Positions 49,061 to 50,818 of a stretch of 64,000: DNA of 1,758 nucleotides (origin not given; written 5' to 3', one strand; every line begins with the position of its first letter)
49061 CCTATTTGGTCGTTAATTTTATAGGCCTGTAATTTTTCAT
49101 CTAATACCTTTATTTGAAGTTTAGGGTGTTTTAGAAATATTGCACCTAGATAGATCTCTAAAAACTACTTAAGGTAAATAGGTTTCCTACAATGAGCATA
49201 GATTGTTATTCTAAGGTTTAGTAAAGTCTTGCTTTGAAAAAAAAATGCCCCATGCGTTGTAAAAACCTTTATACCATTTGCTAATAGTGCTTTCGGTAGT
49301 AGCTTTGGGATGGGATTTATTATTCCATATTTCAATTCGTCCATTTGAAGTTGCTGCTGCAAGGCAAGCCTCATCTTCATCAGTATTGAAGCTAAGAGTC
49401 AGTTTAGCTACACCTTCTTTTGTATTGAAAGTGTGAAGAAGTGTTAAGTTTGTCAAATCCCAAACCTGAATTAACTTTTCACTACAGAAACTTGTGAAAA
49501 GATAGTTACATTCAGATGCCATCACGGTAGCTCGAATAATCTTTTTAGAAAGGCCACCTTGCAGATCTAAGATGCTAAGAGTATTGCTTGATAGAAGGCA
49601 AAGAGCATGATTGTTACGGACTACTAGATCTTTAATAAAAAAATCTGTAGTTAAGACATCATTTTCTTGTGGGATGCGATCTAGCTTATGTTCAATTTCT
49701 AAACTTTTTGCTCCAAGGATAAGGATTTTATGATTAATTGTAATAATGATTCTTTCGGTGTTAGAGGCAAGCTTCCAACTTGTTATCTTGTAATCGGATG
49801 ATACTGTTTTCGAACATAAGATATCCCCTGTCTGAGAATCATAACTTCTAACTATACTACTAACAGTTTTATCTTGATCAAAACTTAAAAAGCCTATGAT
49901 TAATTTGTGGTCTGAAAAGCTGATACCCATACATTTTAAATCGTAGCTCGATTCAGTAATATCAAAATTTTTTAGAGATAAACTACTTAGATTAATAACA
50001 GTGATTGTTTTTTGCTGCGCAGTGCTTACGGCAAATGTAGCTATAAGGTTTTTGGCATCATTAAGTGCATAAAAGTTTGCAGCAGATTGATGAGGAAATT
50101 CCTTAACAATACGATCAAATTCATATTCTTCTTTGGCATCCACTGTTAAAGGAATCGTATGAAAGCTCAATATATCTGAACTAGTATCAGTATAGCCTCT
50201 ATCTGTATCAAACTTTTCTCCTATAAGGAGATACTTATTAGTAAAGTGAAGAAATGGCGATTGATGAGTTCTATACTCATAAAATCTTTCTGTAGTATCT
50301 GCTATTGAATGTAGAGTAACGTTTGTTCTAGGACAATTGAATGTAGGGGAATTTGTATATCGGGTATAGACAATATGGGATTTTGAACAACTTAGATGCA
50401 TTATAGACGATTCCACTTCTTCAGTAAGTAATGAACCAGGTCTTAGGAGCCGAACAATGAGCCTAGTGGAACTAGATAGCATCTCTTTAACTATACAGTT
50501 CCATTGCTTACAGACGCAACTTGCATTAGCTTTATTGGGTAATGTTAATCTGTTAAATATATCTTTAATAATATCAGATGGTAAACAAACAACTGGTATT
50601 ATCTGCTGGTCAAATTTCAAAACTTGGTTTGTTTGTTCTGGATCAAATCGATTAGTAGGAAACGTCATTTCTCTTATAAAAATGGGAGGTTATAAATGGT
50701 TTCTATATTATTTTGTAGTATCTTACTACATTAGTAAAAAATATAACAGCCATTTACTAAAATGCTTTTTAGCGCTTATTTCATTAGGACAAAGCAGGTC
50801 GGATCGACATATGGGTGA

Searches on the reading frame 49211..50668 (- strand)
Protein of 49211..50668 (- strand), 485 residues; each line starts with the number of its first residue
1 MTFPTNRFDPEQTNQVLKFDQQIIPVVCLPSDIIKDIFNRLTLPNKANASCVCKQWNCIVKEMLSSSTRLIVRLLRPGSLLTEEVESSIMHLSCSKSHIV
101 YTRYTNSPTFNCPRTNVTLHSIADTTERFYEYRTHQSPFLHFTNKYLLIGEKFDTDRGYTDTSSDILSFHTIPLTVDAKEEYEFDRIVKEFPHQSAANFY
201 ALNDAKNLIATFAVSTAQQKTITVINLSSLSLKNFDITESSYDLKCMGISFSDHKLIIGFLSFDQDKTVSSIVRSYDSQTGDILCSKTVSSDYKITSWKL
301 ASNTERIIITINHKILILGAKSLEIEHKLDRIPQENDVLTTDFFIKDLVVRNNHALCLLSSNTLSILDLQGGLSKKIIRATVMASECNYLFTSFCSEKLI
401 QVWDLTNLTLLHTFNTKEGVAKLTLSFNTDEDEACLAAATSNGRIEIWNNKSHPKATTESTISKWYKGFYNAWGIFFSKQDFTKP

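Call 9: search_protein_families(library=pfam, proteins=[window:49211-50668:-])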
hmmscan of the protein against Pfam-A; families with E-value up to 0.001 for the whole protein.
window:49211-50668:- (485 aa): 6 families
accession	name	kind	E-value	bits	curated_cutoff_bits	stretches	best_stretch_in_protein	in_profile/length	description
PF00646.38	F-box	-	1.1e-07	31.9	20.5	1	28-62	3-37/43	F-box domain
PF12937.12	F-box-like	-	8.1e-06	26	24.3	1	28-61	3-36/47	F-box-like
PF25173.1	Beta-prop_WDR3_1st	-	8.9e-05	22.7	154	0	378-449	116-183/184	WDR3 first beta-propeller domain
PF23409.1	Beta-prop_EML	-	0.00017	21.6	88.2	0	397-459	40-105/267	Echinoderm microtubule-associated protein first beta-propeller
PF25174.1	Beta-prop_THOC3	-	0.00018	21.1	305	1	215-458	19-250/272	THOC3 beta-propeller domain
PF24814.1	WD40_Prp19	-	0.00045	19.8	320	1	382-457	183-254/281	Prp19 WD40 domain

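Call 53: find_homologous_proteins(query=window:49211-50668:-, max_evalue=0.001)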
Query window:49211-50668:- (485 aa): 1 proteins with E <= 0.001 among 7121 candidates.
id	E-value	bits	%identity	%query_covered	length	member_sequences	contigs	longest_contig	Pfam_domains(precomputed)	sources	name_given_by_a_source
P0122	0.0e+0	1091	100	100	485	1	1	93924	PF00646.39,PF12937.13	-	-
